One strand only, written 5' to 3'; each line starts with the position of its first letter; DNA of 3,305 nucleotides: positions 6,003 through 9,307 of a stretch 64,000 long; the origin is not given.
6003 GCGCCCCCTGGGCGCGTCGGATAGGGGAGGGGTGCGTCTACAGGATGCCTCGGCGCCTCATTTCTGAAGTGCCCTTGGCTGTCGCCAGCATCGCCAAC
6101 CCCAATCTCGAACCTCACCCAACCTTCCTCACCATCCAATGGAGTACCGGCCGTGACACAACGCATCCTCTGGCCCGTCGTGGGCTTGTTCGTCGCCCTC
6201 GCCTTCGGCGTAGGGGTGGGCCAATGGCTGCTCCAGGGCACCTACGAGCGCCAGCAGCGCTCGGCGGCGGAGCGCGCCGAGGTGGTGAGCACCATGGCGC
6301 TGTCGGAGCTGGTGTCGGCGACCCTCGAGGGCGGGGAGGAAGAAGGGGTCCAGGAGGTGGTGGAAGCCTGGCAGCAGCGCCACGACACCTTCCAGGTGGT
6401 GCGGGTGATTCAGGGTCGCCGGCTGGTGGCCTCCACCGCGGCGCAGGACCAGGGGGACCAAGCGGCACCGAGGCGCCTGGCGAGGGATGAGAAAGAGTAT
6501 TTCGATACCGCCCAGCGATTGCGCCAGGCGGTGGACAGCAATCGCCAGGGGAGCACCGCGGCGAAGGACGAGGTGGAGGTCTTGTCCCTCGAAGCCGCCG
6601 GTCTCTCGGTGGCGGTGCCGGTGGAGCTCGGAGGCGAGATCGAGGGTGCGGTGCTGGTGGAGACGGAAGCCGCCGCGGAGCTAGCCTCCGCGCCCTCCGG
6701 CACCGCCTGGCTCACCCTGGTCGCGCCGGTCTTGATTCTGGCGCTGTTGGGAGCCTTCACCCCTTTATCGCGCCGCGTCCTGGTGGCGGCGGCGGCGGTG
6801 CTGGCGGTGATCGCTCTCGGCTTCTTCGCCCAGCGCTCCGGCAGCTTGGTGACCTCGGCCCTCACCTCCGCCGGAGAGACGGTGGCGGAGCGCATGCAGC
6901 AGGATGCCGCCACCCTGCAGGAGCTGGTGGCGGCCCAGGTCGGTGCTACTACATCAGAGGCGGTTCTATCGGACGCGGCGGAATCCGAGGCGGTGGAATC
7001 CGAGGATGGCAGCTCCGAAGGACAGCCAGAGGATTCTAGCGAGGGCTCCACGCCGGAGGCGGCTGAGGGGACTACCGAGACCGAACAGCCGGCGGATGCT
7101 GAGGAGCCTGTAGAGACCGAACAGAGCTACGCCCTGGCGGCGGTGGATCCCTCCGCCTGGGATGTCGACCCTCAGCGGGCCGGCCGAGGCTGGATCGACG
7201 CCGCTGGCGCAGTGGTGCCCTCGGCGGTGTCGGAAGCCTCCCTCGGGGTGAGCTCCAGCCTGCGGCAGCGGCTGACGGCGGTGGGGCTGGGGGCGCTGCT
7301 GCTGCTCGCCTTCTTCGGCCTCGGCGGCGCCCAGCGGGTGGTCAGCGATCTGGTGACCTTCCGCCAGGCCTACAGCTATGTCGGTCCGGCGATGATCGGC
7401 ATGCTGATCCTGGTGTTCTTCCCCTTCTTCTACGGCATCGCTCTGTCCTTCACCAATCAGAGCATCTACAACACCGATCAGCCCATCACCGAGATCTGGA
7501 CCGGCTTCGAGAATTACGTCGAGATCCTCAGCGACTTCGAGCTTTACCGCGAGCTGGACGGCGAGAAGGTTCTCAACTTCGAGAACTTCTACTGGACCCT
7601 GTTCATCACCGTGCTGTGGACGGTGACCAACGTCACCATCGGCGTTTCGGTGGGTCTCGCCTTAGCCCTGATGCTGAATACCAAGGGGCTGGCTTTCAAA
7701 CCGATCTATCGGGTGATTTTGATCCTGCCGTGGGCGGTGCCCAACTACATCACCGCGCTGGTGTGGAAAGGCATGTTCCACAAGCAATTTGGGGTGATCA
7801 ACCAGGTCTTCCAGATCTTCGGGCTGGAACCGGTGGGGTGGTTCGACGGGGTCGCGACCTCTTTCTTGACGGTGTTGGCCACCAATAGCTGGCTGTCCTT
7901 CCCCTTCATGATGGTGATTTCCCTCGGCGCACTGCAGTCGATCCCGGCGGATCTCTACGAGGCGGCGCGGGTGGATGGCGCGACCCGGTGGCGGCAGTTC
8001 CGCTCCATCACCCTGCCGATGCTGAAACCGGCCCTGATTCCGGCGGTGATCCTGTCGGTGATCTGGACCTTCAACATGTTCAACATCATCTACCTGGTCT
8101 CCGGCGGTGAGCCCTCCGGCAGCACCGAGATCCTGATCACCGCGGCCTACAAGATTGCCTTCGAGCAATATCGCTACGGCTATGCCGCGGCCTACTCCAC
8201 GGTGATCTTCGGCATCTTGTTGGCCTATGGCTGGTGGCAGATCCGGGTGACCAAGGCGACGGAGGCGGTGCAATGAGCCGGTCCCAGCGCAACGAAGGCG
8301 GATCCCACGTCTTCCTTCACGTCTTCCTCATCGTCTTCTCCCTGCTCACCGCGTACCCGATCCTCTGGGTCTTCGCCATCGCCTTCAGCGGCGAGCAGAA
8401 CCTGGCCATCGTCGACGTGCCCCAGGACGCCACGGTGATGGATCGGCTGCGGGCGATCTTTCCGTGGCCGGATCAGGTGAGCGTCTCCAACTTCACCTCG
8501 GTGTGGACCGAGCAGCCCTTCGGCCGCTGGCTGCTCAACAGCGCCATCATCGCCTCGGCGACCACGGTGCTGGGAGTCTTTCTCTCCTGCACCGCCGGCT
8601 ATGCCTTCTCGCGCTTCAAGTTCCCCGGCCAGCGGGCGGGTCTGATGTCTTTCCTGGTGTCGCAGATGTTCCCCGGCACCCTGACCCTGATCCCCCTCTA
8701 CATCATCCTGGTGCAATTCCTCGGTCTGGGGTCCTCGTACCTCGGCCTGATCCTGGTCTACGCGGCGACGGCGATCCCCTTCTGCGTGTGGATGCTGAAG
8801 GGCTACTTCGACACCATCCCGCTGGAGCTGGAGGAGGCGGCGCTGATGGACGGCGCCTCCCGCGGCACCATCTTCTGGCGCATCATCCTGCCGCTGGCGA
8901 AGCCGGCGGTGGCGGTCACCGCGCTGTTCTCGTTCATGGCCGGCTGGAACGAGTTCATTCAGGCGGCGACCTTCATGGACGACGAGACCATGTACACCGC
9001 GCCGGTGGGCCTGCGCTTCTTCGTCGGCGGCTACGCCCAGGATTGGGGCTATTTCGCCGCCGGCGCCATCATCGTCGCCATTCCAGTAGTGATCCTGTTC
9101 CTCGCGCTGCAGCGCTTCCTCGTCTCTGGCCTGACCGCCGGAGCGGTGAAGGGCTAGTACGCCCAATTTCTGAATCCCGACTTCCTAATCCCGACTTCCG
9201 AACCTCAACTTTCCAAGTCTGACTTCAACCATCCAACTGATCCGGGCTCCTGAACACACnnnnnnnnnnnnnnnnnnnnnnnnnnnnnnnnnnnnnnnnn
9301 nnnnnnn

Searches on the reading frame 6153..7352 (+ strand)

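Call 66: search_protein_families(library=pfam, proteins=[window:6153-7352:+], max_evalue=10)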
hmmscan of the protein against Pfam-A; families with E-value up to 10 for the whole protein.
window:6153-7352:+ (400 aa): 4 families
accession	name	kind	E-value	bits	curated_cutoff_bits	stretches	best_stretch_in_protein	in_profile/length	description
PF04932.20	Wzy_C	-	0.025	14.8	31.7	1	182-234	15-68/149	O-Antigen ligase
PF06932.16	DUF1283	-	0.11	13.1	25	1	99-131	6-38/83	Protein of unknown function (DUF1283)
PF19268.4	CIS_TMP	-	0.14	11.8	27.8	1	238-352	216-307/463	Contractile injection system tape measure protein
PF13567.11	DUF4131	-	0.26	11.4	31.6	1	185-239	5-63/165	Domain of unknown function (DUF4131)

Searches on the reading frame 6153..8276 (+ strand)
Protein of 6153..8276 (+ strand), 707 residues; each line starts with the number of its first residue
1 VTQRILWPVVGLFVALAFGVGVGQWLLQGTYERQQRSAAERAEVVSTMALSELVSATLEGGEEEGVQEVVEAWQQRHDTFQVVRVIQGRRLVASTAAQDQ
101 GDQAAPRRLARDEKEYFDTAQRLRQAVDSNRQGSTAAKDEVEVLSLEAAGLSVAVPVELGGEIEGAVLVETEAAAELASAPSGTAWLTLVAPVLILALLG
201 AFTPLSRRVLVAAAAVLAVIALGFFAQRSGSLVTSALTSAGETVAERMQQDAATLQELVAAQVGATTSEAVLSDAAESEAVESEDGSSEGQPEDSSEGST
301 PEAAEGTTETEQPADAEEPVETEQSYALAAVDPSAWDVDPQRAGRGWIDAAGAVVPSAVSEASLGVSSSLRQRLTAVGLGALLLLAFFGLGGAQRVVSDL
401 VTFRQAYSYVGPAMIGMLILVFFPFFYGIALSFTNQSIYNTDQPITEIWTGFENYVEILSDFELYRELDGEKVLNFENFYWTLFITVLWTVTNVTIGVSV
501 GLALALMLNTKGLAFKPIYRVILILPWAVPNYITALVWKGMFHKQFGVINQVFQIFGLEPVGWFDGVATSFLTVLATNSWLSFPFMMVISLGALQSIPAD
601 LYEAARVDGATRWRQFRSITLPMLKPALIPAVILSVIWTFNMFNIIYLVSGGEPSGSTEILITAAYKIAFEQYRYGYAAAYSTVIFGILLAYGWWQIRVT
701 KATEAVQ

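Call 4: search_protein_families(library=pfam, proteins=[window:6153-8276:+], max_evalue=0.01)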
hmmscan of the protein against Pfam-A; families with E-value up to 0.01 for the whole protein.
window:6153-8276:+ (707 aa): 1 family
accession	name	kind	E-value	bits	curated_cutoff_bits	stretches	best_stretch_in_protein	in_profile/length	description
PF00528.27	BPD_transp_1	-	1.8e-21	77.2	26.4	1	497-692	1-172/184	Binding-protein-dependent transport system inner membrane component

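Call 5: search_protein_families(library=ncbifam, proteins=[window:6153-8276:+], max_evalue=0.01)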
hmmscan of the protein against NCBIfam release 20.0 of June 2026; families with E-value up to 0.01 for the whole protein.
window:6153-8276:+ (707 aa): 30 families (the best 25 are shown)
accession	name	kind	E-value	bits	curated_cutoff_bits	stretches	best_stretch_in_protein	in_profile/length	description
NF008232.0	PRK10999.1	equivalog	1.7e-56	192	392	2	447-702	262-517/520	maltose ABC transporter permease MalF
NF040931.1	ABC_arch_GlcT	equivalog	2.6e-23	83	360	1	412-688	4-259/278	glucose ABC transporter permease GlcT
NF007852.0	PRK10561.1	equivalog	5e-20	72.5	335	1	407-698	15-286/295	sn-glycerol-3-phosphate ABC transporter permease UgpA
TIGR03262.1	PhnU2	equivalog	1.4e-16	60.2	593.25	1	477-682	50-239/546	putative 2-aminoethylphosphonate ABC transporter permease subunit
TIGR00969.1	3a0106s02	subfamily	3.3e-14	53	240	1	479-688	59-258/272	sulfate ABC transporter permease subunit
TIGR02141.1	modB_ABC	equivalog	3.2e-13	49.8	182.6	1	485-688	2-194/208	molybdate ABC transporter permease subunit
TIGR02139.1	permease_CysT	equivalog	7.9e-12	45.3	246.1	1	482-688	51-247/265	sulfate ABC transporter permease subunit CysT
TIGR01581.1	Mo_ABC_porter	hypoth_equivalog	8.8e-12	45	210.3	1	481-686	21-216/225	ABC transporter permease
NF011624.0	PRK15050.1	equivalog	1.9e-09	37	247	1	473-687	65-273/297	2-aminoethylphosphonate ABC transporter permease subunit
NF008208.0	PRK10971.1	equivalog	5.1e-09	36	415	1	486-689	63-256/277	sulfate/thiosulfate ABC transporter permease CysT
NF040839.1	tungstate_WtpB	equivalog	4.3e-08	33.1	340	1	480-644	43-198/251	tungstate ABC transporter permease WtpB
NF006939.0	PRK09421.1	equivalog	4.3e-08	32.8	262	1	489-667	18-188/230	molybdate ABC transporter permease subunit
NF040932.1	ABC_arch_GlcU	equivalog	4.6e-08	33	340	1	587-681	149-243/272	glucose ABC transporter permease GlcU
NF007044.0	PRK09497.1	equivalog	5e-08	32.8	348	1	421-695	23-272/285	spermidine/putrescine ABC transporter permease PotB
TIGR03226.1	PhnU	equivalog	5.1e-08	32.7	283.45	1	485-687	94-291/311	2-aminoethylphosphonate ABC transporter permease subunit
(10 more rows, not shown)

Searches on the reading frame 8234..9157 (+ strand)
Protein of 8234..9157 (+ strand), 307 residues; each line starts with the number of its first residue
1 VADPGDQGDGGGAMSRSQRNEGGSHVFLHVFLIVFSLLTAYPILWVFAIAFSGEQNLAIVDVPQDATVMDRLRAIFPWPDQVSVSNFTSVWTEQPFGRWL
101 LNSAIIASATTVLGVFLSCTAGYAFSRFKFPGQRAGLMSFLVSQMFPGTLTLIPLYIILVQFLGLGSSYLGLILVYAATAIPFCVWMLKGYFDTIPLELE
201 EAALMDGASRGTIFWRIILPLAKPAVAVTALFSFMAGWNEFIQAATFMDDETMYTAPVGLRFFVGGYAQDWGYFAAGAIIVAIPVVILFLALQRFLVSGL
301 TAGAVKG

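Call 4: search_protein_families(library=pfam, proteins=[window:8234-9157:+], max_evalue=0.01)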
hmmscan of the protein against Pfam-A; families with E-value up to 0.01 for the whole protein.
window:8234-9157:+ (307 aa): 1 family
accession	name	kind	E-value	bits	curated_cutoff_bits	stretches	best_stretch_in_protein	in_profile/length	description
PF00528.27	BPD_transp_1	-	6.9e-20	72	26.4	1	114-297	1-179/184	Binding-protein-dependent transport system inner membrane component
